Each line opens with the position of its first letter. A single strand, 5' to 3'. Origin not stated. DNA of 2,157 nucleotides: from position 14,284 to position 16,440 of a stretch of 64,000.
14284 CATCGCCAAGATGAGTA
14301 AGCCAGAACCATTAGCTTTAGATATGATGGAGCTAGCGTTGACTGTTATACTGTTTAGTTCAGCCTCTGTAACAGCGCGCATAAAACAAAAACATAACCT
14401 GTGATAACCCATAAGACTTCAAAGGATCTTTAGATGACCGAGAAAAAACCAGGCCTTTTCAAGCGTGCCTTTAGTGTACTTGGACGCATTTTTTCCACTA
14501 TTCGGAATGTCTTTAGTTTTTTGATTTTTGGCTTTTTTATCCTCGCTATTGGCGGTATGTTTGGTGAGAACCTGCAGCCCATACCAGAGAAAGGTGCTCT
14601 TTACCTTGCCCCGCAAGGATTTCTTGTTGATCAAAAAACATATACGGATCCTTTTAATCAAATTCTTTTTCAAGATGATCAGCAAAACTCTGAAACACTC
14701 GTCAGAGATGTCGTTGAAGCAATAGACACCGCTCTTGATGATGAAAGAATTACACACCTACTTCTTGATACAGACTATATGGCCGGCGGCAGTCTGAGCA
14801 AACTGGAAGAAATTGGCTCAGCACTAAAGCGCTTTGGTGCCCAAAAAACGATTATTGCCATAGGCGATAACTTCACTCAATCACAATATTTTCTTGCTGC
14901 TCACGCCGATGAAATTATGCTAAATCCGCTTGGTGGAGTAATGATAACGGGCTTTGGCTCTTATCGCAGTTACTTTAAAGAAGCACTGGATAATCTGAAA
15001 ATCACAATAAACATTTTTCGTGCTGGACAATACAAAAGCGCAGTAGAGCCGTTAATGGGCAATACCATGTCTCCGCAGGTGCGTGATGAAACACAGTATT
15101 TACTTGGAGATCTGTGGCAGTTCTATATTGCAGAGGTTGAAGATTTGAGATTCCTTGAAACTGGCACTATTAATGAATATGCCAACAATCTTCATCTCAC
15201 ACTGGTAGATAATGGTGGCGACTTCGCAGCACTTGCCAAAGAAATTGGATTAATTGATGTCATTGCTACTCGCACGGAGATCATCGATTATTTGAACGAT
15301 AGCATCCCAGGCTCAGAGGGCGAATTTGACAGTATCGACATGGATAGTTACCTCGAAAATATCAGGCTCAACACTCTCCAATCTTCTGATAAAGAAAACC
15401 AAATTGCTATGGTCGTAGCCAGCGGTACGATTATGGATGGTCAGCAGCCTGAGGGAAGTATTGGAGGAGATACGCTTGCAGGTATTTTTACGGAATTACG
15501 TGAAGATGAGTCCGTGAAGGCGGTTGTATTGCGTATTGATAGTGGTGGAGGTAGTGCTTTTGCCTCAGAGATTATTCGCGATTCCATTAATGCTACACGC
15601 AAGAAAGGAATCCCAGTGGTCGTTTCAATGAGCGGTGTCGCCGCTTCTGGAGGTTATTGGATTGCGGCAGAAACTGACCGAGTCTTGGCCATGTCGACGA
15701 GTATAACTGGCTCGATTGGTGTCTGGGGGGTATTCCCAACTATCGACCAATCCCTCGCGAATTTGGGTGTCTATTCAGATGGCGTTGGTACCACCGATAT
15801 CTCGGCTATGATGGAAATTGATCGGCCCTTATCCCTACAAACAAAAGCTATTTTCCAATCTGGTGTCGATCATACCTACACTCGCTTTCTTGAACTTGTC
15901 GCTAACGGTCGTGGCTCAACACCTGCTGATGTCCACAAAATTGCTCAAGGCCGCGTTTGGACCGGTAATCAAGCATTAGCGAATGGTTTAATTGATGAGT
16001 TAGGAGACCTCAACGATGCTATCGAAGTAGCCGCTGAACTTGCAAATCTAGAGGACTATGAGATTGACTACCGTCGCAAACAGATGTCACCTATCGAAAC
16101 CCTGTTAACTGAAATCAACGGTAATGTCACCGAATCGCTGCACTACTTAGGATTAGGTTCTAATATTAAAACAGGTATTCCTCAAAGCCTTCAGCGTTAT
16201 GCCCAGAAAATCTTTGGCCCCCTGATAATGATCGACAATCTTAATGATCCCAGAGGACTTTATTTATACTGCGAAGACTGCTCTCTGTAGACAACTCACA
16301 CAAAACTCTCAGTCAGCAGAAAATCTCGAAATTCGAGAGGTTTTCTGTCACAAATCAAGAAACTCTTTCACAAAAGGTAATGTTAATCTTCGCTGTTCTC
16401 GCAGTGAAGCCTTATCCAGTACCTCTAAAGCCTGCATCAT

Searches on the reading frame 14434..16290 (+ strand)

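Call 85: search_protein_families(library=pfam, proteins=[window:14434-16290:+], max_evalue=0.00001)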
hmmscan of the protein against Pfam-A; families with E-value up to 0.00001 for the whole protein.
window:14434-16290:+ (618 aa): 2 families
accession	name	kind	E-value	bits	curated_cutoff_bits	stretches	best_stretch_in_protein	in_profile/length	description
PF01343.23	Peptidase_S49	-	1.6e-66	223.4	24.9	2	388-539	2-153/154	Peptidase family S49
PF25145.1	NfeD1b_N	-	7.9e-06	26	40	0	357-428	27-95/189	NfeD1b, N-terminal domain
